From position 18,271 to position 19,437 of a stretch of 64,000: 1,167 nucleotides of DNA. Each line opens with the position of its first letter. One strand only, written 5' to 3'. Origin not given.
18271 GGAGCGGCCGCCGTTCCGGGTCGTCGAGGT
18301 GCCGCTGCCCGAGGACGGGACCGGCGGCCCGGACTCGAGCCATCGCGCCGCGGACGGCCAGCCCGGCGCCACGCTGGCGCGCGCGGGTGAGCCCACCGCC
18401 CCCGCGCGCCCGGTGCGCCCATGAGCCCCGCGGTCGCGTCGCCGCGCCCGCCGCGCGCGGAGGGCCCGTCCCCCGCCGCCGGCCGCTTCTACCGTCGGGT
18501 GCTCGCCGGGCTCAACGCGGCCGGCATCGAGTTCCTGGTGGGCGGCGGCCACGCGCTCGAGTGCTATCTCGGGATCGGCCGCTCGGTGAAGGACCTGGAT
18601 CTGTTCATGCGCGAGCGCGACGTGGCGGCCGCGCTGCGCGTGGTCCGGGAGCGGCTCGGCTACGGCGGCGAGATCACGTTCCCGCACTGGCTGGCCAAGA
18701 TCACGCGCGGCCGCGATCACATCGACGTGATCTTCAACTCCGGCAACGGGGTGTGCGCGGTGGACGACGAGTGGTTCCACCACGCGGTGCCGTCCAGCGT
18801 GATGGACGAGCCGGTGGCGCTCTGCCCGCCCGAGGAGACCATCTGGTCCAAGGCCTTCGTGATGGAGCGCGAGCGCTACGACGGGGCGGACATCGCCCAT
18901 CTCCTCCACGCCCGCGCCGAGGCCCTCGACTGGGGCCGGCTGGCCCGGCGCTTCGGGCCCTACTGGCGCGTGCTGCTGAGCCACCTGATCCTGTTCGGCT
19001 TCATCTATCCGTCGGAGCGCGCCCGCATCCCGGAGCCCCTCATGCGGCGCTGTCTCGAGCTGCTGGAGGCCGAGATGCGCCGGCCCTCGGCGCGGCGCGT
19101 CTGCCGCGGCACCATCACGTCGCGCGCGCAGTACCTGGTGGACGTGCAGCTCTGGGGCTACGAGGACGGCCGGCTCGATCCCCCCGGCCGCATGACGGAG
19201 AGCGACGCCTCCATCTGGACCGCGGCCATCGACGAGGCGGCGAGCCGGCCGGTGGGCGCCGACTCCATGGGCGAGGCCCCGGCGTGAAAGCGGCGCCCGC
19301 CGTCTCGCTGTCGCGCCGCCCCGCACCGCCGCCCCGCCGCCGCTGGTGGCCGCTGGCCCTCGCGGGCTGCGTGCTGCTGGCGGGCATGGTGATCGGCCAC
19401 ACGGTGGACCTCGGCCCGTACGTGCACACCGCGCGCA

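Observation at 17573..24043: Five overlapping genes encode two phosphoesterases, a nucleotidyltransferase-fold protein, a DedA membrane protein and a hybrid histidine kinase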

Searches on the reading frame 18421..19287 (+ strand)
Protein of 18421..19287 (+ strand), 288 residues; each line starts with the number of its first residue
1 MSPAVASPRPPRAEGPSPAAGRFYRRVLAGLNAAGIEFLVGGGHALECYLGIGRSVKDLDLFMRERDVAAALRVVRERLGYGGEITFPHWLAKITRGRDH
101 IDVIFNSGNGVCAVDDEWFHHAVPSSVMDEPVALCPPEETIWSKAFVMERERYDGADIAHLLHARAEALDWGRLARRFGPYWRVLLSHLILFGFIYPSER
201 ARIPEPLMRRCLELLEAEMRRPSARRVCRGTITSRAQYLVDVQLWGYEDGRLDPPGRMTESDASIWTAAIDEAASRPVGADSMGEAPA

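Call 7: search_protein_families(library=pfam, proteins=[window:18421-19287:+], max_evalue=0.01)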
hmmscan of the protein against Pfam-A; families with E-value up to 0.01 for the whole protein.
window:18421-19287:+ (288 aa): 2 families
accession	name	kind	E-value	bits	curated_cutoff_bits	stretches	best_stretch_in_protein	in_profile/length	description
PF14907.12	NTP_transf_5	-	2.5e-06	27.7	31.2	1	25-177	61-227/249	Uncharacterised nucleotidyltransferase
PF09970.15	DUF2204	-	1.2e-05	25.5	20.3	1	24-154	5-139/181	Nucleotidyl transferase of unknown function (DUF2204)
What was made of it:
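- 18421..19287 (+): g2, a pol-beta-fold nucleotidyltransferase of the DUF2204/NTP_transf_5 group (288 aa), with a family-specific helical C-terminal half. Pfam (call 7).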

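Call 8: search_protein_families(library=ncbifam, proteins=[window:18421-19287:+], max_evalue=0.01)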
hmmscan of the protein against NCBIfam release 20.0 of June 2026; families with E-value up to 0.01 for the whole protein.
window:18421-19287:+ (288 aa): 0 families

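Call 9: search_protein_families(library=padloc, proteins=[window:18421-19287:+], max_evalue=0.01)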
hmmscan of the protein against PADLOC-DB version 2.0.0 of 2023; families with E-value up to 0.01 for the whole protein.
window:18421-19287:+ (288 aa): 3 families
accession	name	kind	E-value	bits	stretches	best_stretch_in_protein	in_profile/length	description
PDLC02291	AbiEii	-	0.00025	18.5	1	22-76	45-92/310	AbiEii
PDLC02329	AbiEii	-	0.00062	17.2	1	22-75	42-92/294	AbiEii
PDLC02314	AbiEii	-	0.0058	14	1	22-78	39-92/290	AbiEii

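Call 10: find_homologous_proteins(query=window:18421-19287:+, max_evalue=0.00001)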
Query window:18421-19287:+ (288 aa): 6917 proteins with E <= 0.00001 among 8000 candidates; the best 120 are listed.
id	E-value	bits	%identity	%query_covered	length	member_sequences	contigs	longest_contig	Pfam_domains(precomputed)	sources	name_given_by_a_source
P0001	1.7e-193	660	100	100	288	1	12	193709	PF14907.13,PF09970.16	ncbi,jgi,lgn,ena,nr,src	ncbi:MAG TPA: nucleotidyltransferase [Methylomirabilota bacterium]|nr:nucleotidyltransferase [Methyl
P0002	8.0e-165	565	87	99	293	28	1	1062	PF14907.13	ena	-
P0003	1.4e-164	565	86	99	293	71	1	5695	PF14907.13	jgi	-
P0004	7.0e-159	546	84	99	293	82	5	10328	PF14907.13,PF09970.16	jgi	jgi:nucleotidyltransferase DUF2204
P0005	5.8e-152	523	80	100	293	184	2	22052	PF14907.13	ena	-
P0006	3.3e-147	508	80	99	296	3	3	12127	PF14907.13,PF09970.16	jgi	jgi:hypothetical protein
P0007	9.6e-145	500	84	91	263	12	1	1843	PF14907.13,PF09970.16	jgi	-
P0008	1.1e-144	499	78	98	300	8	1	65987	PF14907.13,PF09970.16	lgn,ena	-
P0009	6.6e-142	490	80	94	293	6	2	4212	-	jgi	jgi:hypothetical protein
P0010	8.3e-142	490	78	95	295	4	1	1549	PF14907.13,PF09970.16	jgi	jgi:hypothetical protein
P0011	8.8e-142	490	77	99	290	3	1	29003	PF14907.13,PF09970.16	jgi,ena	jgi:Nucleotidyl transferase of unknown function (DUF2204)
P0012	1.4e-141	489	79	93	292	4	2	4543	PF14907.13,PF09970.16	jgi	jgi:hypothetical protein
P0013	1.6e-141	489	79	95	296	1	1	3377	PF14907.13,PF09970.16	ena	-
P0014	3.6e-141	488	78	95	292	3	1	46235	PF14907.13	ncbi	-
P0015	5.1e-141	487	77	100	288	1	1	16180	PF14907.13,PF09970.16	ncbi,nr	ncbi:MAG TPA: nucleotidyltransferase [Methylomirabilota bacterium]|nr:nucleotidyltransferase [Methyl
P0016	1.6e-140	486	76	99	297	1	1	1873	PF14907.13,PF09970.16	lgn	-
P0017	1.8e-140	486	79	95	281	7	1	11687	PF14907.13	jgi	jgi:hypothetical protein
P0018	2.4e-140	485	75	100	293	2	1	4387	PF14907.13,PF09970.16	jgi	-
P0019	2.6e-140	485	77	99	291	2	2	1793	PF14907.13,PF09970.16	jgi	jgi:hypothetical protein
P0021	3.6e-140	485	76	99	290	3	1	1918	PF14907.13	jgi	-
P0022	4.2e-140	484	75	100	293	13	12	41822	PF14907.13,PF09970.16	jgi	jgi:hypothetical protein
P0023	4.3e-140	484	79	95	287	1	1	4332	PF14907.13,PF09970.16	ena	-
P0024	4.5e-140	484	80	93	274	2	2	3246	PF14907.13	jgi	jgi:hypothetical protein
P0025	6.6e-140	484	77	98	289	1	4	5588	PF14907.13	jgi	jgi:hypothetical protein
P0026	2.1e-139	482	77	94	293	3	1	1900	PF14907.13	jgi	jgi:hypothetical protein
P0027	3.3e-139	481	78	95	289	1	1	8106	PF14907.13,PF09970.16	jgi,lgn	-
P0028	5.9e-139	481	78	93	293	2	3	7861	PF14907.13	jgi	jgi:hypothetical protein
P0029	6.3e-139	480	76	99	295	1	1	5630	PF14907.13,PF09970.16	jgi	jgi:predicted nucleotidyltransferase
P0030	6.7e-139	480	76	99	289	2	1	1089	PF14907.13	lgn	-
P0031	1.1e-138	480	78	95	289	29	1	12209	PF14907.13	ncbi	-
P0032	1.8e-138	479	75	99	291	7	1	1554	PF14907.13,PF09970.16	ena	-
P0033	6.9e-138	477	76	99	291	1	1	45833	PF14907.13,PF09970.16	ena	-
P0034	7.1e-138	477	77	93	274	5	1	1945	PF14907.13,PF09970.16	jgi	jgi:hypothetical protein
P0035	2.4e-137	475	76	95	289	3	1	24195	PF14907.13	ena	-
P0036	3.1e-137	475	76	95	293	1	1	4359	PF14907.13,PF09970.16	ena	-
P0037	1.2e-136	473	73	99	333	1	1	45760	PF14907.13,PF09970.16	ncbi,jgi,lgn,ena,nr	ncbi:MAG TPA: nucleotidyltransferase [Candidatus Methylomirabilis sp.]|nr:nucleotidyltransferase [Ca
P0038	4.7e-136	471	76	98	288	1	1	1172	PF14907.13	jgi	-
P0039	5.6e-136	471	73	100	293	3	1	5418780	PF14907.13,PF09970.16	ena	-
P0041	1.1e-135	470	76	94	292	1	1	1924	PF14907.13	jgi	jgi:Uncharacterised nucleotidyltransferase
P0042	1.3e-135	470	73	100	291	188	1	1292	PF14907.13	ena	-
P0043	1.7e-135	469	78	93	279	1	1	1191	PF14907.13,PF09970.16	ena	-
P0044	7.7e-135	467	75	99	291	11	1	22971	PF14907.13,PF09970.16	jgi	-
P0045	1.3e-134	466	75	93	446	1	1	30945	PF14907.13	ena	-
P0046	2.2e-134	466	79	91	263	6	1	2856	PF14907.13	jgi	jgi:hypothetical protein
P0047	4.0e-134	465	79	92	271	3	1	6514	PF14907.13,PF09970.16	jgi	jgi:hypothetical protein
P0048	1.5e-133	463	73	94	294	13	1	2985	PF14907.13,PF09970.16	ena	-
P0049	3.6e-133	462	71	99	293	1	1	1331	PF14907.13,PF08843.18,PF09970.16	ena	-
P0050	7.5e-132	457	73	96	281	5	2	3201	PF14907.13,PF09970.16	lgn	-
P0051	3.5e-131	455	71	98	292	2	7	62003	PF14907.13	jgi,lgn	jgi:hypothetical protein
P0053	4.7e-130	451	73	91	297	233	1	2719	PF14907.13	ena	-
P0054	2.9e-127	442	74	94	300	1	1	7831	PF14907.13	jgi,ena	-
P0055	3.8e-126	439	70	94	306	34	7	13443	PF09970.16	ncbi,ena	-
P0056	9.2e-126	437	70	97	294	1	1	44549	PF14907.13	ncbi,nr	ncbi:MAG TPA: nucleotidyltransferase [Methylomirabilota bacterium]|nr:nucleotidyltransferase [Methyl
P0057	8.4e-125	434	72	92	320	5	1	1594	PF09970.16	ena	-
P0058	1.5e-124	433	66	99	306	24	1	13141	PF14907.13,PF09970.16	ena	-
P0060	4.6e-124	432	68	97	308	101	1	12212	PF09970.16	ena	-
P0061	4.9e-124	432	67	97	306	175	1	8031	PF09970.16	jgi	jgi:nucleotidyltransferase DUF2204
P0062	6.1e-124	431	67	98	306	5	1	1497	PF14907.13,PF09970.16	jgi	jgi:hypothetical protein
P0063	1.1e-123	430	69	96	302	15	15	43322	PF14907.13,PF09970.16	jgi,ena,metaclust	metaclust:\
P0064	1.2e-123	430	67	98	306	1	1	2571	PF14907.13,PF09970.16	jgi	jgi:hypothetical protein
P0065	2.6e-123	429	68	95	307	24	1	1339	PF09970.16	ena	-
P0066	3.3e-123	429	70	90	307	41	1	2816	PF14907.13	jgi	jgi:hypothetical protein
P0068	1.3e-122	427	68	97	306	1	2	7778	PF09970.16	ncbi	ncbi:MAG: nucleotidyltransferase [Candidatus Rokuibacteriota bacterium]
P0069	5.6e-122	425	68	95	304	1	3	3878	PF14907.13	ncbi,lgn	-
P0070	7.9e-122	424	70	92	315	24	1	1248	PF09970.16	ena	-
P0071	1.1e-121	424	67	97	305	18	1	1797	PF14907.13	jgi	jgi:Nucleotidyl transferase of unknown function (DUF2204)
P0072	1.4e-121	423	67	96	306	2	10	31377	PF09970.16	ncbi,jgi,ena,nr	ncbi:MAG: hypothetical protein DME01_27545 [Candidatus Rokuibacteriota bacterium]|nr:MAG: hypothetic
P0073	1.5e-121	423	67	96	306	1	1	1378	PF09970.16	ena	-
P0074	2.1e-121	423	70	91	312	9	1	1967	PF14907.13,PF09970.16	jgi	jgi:hypothetical protein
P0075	2.8e-121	423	66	98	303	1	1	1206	PF14907.13,PF09970.16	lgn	-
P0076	2.9e-121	422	68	96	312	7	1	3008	PF14907.13,PF09970.16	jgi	jgi:Nucleotidyl transferase of unknown function (DUF2204)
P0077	4.7e-121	422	69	96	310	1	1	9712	PF14907.13,PF09970.16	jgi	jgi:hypothetical protein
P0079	1.2e-120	420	66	96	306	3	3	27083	PF09970.16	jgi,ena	-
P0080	2.0e-120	420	66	95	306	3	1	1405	PF14907.13,PF09970.16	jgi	jgi:Nucleotidyl transferase of unknown function (DUF2204)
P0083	1.3e-119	417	68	90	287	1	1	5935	PF09970.16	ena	-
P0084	1.4e-119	417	68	93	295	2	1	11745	PF09970.16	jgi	jgi:Nucleotidyl transferase of unknown function (DUF2204)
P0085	1.7e-119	417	70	91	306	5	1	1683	PF14907.13,PF09970.16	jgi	jgi:hypothetical protein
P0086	1.9e-119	417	70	90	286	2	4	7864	PF09970.16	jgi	jgi:hypothetical protein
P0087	2.2e-119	416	67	96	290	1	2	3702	PF14907.13,PF09970.16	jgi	jgi:hypothetical protein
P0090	3.0e-119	416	70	91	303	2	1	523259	PF14907.13,PF09970.16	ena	-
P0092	3.8e-119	416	67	97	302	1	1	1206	PF14907.13,PF09970.16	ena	-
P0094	6.3e-119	415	65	97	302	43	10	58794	PF14907.13,PF08843.18,PF09970.16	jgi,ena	jgi:predicted nucleotidyltransferase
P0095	1.3e-118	414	66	97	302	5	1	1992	PF14907.13,PF08843.18,PF09970.16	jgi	jgi:hypothetical protein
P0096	7.0e-118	411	69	90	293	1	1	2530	PF14907.13,PF09970.16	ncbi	-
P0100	6.9e-115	402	66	90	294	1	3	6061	PF14907.13,PF08843.18,PF09970.16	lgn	-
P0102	1.9e-114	400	64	97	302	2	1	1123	PF14907.13,PF09970.16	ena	-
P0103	2.3e-114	400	62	97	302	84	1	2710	PF09970.16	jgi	-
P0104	2.6e-114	400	63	100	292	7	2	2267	PF14907.13,PF08843.18,PF09970.16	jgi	-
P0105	4.1e-114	399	66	96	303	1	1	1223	PF14907.13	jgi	-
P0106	5.2e-114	399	79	76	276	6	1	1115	PF14907.13,PF09970.16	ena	-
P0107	5.9e-114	399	68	92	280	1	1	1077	PF14907.13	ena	-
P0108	9.4e-114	398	68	86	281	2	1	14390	PF14907.13,PF08843.18,PF09970.16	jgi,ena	-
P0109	9.8e-114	398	67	90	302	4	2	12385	PF14907.13,PF08843.18,PF09970.16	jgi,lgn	jgi:hypothetical protein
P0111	1.5e-113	397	67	91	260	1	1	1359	PF14907.13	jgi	-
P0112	2.9e-113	396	66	97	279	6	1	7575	PF14907.13,PF08843.18,PF09970.16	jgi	-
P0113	2.2e-111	390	63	97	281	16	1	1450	PF14907.13,PF08843.18,PF09970.16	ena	-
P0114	9.1e-110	385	66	86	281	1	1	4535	PF14907.13,PF08843.18,PF09970.16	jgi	-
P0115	9.6e-109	381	63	97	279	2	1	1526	PF09970.16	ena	-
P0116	1.3e-108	381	65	92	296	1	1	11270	PF14907.13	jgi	jgi:Uncharacterised nucleotidyltransferase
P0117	2.0e-107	377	63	100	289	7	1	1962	PF14907.13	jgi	jgi:hypothetical protein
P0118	9.3e-107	375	63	91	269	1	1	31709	PF14907.13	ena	-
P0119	1.5e-106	374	63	94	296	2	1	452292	PF14907.13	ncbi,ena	-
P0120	1.6e-106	374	67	90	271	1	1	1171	PF14907.13,PF09970.16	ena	-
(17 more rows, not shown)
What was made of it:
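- Pfam AbiEii is precomputed for some homologues (call 10).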

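Call 11: find_encoding_contigs(protein=P0039, flank=8000, max_places=2)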
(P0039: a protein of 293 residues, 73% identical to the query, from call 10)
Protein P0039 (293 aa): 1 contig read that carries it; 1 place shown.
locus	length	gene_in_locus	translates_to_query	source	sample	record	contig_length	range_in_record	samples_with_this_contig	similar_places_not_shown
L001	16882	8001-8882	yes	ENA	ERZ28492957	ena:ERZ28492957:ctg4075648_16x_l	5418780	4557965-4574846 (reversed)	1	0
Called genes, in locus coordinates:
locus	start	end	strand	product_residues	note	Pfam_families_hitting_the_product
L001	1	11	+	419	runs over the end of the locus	PF05977:MFS_3, PF07690:MFS_1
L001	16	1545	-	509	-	PF01970:TctA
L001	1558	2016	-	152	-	PF07331:TctB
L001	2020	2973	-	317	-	PF03401:TctC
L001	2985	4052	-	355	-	PF08240:ADH_N, PF16912:Glu_dehyd_C (weak), PF00107:ADH_zinc_N, PF13602:ADH_zinc_N_2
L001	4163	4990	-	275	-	PF04972:BON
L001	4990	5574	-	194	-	PF00210:Ferritin, PF02915:Rubrerythrin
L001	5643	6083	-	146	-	PF03479:PCC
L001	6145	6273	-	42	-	-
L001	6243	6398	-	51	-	-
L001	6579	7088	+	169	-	PF00571:CBS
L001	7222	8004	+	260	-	PF00149:Metallophos, PF12850:Metallophos_2 (weak)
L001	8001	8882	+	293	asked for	PF09970:DUF2204 (weak), PF14907:NTP_transf_5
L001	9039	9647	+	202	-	-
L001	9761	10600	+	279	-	PF02735:Ku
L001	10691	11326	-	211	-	PF03848:TehB, PF13489:Methyltransf_23, PF02353:CMAS (weak), PF13847:Methyltransf_31, PF08241:Methyltransf_11, PF08242:Methyltransf_12, PF13649:Methyltransf_25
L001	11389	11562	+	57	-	-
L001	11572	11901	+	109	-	-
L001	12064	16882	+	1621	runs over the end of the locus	PF00672:HAMP, PF18947:HAMP_2, PF00672:HAMP, PF18947:HAMP_2, PF00672:HAMP, PF18947:HAMP_2, PF00672:HAMP, PF00672:HAMP, +11 more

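Call 12: find_encoding_contigs(protein=P0119, flank=8000, max_places=2)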
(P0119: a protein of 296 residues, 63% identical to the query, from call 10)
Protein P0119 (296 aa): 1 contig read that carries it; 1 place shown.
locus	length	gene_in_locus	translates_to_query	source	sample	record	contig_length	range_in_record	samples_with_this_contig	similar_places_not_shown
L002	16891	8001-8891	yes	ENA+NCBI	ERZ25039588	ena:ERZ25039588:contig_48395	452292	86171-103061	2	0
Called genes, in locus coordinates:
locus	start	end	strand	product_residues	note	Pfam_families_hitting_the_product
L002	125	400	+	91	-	-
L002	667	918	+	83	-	-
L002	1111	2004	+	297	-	PF00781:DAGK_cat, PF19279:YegS_C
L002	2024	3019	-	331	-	PF03706:LPG_synthase_TM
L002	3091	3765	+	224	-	PF01569:PAP2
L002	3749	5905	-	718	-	PF14742:GDE_N_bis, PF06202:GDE_C, PF22422:MGH1-like_GH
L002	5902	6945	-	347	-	PF13439:Glyco_transf_4, PF13579:Glyco_trans_4_4, PF00534:Glycos_transf_1, PF13692:Glyco_trans_1_4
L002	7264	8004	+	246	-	PF00149:Metallophos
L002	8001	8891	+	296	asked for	PF14907:NTP_transf_5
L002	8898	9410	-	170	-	PF00565:SNase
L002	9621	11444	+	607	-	PF00990:GGDEF, PF00563:EAL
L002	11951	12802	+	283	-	PF00923:TAL_FSA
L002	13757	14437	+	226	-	PF00342:PGI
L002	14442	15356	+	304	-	PF09863:DUF2090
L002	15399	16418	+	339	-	PF03446:NAD_binding_2, PF03807:F420_oxidored, PF00393:6PGD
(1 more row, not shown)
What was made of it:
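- One locus carries DAG kinase, an LPG_synthase_TM protein and PAP2 (call 12).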

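Call 13: find_encoding_contigs(protein=P0090, flank=8000, max_places=2)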
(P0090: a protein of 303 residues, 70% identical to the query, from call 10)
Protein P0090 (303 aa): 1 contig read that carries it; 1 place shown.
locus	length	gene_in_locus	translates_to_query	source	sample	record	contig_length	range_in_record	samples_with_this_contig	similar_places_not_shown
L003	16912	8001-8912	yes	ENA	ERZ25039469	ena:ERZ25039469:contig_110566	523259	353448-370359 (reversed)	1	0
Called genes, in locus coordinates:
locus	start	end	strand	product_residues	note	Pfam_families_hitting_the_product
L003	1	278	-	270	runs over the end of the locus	PF07719:TPR_2 (faint), PF13428:TPR_14 (faint), PF13431:TPR_17 (faint), PF13181:TPR_8 (faint), PF13432:TPR_16 (faint), PF21033:RMD1-3, PF14559:TPR_19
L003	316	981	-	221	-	PF05724:TPMT (weak), PF13489:Methyltransf_23, PF03848:TehB, PF08241:Methyltransf_11, PF08242:Methyltransf_12, PF13649:Methyltransf_25, PF13847:Methyltransf_31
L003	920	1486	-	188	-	PF00210:Ferritin, PF02915:Rubrerythrin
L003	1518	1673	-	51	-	PF11752:DUF3309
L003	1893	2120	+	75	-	PF05532:CsbD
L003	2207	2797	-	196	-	PF04972:BON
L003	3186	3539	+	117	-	PF13091:PLDc_2 (faint)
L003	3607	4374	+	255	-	PF13091:PLDc_2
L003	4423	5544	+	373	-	PF13483:Lactamase_B_3, PF12706:Lactamase_B_2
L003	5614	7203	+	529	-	PF00989:PAS (faint), PF08448:PAS_4 (weak), PF13426:PAS_9, PF00512:HisKA, PF02518:HATPase_c, PF00072:Response_reg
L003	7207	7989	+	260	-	PF00149:Metallophos, PF12850:Metallophos_2 (weak)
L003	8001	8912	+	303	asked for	PF09970:DUF2204 (weak), PF14907:NTP_transf_5 (weak)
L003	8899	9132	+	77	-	-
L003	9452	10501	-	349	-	PF00296:Bac_luciferase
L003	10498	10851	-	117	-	PF00106:adh_short, PF13561:adh_short_C2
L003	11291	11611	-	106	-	PF07978:NIPSNAP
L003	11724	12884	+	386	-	PF01717:Meth_synt_2 (faint)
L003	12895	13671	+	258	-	PF00106:adh_short, PF08659:KR (weak), PF13561:adh_short_C2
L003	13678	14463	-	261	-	PF00106:adh_short, PF13561:adh_short_C2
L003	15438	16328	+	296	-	PF00561:Abhydrolase_1, PF12146:Hydrolase_4 (weak), PF12697:Abhydrolase_6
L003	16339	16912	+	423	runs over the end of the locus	PF00994:MoCF_biosynth, PF18146:CinA_KH, PF02464:CinA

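Call 15: find_related_loci(query=A1, collection=genome_contigs, flank=10000)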
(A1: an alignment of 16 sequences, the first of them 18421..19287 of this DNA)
Query A1 (288 aa) in genome_contigs; peptide patterns used: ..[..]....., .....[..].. (x = any residue, [..] = any of these).
599 stretches matched a pattern (row limit reached: there are more); 591 encode a relative of the query (tblastn E <= 1e-3); the best 80 are kept; 80 distinct loci.
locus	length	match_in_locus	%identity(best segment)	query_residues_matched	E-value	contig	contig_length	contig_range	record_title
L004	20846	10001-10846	73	8-287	1e-133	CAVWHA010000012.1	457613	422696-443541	MAG: uncultured Actinomycetes bacterium isolate MFD09206.bin.2.167 genome assembly, contig: contig_2421, whole genome sh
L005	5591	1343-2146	75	19-285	8e-132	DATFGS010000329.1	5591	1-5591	MAG TPA_asm: Candidatus Methylomirabilota bacterium isolate SMAG_U8669 k141_339240, whole genome shotgun sequence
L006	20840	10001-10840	70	7-284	4e-124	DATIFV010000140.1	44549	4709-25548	MAG TPA_asm: Candidatus Methylomirabilota bacterium isolate SMAG_U16404 k141_1053602, whole genome shotgun sequence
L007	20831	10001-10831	69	3-279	5e-124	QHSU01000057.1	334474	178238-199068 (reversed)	MAG: Candidatus Rokuibacteriota bacterium isolate AR23 14_1009_16_40cm_scaffold_3_curated, whole genome shotgun sequence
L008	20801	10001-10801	68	13-279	2e-121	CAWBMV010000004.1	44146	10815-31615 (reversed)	MAG: uncultured Candidatus Rokubacteria bacterium isolate MFD02242.bin.2.34 genome assembly, contig: contig_18258, whole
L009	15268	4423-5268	65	1-280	2e-119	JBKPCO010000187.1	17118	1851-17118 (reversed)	MAG: Candidatus Methylomirabilota bacterium isolate GB_EKS_MAG_00049 GB_EKS_000000000256, whole genome shotgun sequence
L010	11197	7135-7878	67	31-279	2e-109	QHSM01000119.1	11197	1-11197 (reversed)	MAG: Candidatus Rokuibacteriota bacterium isolate AR30 14_0927_05_40cm_scaffold_10015_curated, whole genome shotgun sequ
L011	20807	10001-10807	58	17-282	2e-95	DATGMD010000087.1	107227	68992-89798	MAG TPA_asm: Chloroflexota bacterium isolate SMAG_U9903 k141_273234, whole genome shotgun sequence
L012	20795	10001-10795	56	22-286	2e-94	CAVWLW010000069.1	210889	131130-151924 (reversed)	MAG: uncultured delta proteobacterium isolate MFD08691.bin.1.5 genome assembly, contig: contig_80629, whole genome shotg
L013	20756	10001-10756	57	18-270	7e-92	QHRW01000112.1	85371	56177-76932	MAG: Candidatus Rokuibacteriota bacterium isolate AR5 14_1009_16_40cm_scaffold_216_curated, whole genome shotgun sequenc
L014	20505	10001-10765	58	18-272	7e-92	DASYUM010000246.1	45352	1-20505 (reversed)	MAG TPA_asm: Candidatus Methylomirabilota bacterium isolate SMAG_U4595 k141_885657, whole genome shotgun sequence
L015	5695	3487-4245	57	23-275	2e-91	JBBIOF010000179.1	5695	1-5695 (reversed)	MAG: Candidatus Rokuibacteriota bacterium isolate QH2S170213_bin_273 NODE_12974_length_5695_cov_7.510816, whole genome s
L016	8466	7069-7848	59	13-272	5e-91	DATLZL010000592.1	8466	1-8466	MAG TPA_asm: Candidatus Binatia bacterium isolate SMAG_U13297 k141_36307, whole genome shotgun sequence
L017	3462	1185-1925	58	23-269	8e-92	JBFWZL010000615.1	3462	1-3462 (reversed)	MAG: Candidatus Binatia bacterium isolate CA_2019_TPBS_187 NODE_94410_length_3462_cov_1.955022_TPBS, whole genome shotgu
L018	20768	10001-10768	55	17-272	2e-90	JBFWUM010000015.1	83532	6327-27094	MAG: Vicinamibacterales bacterium isolate CA_2019_TPBF_70 NODE_2409_length_83532_cov_16.081494_TPBF, whole genome shotgu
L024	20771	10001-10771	55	17-273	6e-89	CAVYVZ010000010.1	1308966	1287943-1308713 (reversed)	MAG: uncultured Acidobacteriota bacterium isolate MFD09206.bin.2.2 genome assembly, contig: contig_687, whole genome sho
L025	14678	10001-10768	54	17-272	1e-88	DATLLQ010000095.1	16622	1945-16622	MAG TPA_asm: Vicinamibacterales bacterium isolate SMAG_U13752 k141_4040497, whole genome shotgun sequence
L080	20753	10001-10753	52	20-270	5e-85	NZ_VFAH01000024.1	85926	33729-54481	Noviherbaspirillum aerium strain 122213-3 Scaffold24, whole genome shotgun sequence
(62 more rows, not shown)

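Call 18: search_solved_structures(query=A1, max_evalue=1, show_alignments=2)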
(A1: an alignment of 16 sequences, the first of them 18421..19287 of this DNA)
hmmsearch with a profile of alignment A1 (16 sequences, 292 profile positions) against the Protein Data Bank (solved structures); distinct sequences matched with E-value up to 1: 3.
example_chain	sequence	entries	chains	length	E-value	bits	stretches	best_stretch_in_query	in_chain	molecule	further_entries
4xje_A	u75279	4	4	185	0.043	16.1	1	20-80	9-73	AadB | AAD(2''),Gentamicin 2''-nucleotidyltransferase,Gentamicin resistance protein | Aminoglycoside Nucleotidyltransferase (2"")-Ia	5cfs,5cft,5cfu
4wqk_A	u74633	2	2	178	0.08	15.2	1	25-80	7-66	2''-aminoglycoside nucleotidyltransferase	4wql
5kqj_A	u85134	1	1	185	0.1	14.9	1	27-80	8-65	2''-aminoglycoside nucleotidyltransferase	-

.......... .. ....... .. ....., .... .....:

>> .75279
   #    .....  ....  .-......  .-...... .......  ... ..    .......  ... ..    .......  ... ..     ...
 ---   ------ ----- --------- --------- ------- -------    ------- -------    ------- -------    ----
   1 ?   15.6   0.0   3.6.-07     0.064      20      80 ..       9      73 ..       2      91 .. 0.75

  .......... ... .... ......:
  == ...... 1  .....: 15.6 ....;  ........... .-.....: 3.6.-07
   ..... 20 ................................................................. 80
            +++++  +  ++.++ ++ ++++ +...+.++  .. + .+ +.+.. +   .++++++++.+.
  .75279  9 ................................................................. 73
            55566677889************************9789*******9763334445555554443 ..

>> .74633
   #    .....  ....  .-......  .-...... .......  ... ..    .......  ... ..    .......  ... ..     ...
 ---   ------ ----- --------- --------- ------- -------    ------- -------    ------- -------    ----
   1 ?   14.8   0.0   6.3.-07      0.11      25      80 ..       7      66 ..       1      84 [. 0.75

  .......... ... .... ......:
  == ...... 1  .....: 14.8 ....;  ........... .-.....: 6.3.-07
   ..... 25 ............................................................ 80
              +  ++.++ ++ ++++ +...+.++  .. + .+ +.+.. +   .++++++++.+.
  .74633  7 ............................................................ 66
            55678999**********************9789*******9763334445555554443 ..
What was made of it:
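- Closest known: Antibiotic O-nucleotidyltransferases ANT. Same: ANT(2'')-Ia is the only PDB sequence hit of the family profile (E 0.04, N-terminal 60 residues, call 18).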
